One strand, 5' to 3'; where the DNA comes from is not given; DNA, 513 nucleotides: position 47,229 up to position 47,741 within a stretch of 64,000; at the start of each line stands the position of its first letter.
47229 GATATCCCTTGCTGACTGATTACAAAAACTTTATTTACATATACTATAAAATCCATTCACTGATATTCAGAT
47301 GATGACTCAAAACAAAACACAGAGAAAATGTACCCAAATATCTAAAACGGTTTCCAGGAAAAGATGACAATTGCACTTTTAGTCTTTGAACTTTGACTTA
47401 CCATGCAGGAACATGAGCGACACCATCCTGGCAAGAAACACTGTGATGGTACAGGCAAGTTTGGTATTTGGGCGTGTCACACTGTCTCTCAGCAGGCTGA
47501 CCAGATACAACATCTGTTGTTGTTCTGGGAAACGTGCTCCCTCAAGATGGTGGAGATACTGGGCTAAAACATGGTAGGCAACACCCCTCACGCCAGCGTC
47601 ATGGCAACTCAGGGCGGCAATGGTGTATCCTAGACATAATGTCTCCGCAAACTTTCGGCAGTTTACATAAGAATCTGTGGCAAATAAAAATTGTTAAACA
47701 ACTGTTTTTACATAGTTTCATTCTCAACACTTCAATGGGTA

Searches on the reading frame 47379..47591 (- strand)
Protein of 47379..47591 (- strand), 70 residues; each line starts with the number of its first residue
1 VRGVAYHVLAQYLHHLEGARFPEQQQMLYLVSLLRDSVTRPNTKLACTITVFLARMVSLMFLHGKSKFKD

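Call 6: search_protein_families(library=pfam, proteins=[window:47379-47591:-], max_evalue=0.1)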
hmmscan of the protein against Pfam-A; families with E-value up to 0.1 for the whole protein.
window:47379-47591:- (70 aa): 1 family
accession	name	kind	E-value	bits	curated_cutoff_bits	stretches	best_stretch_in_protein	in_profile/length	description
PF16201.10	NopRA1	-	1.4e-11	44.7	29.6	1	1-61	15-82/199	Nucleolar pre-ribosomal-associated protein 1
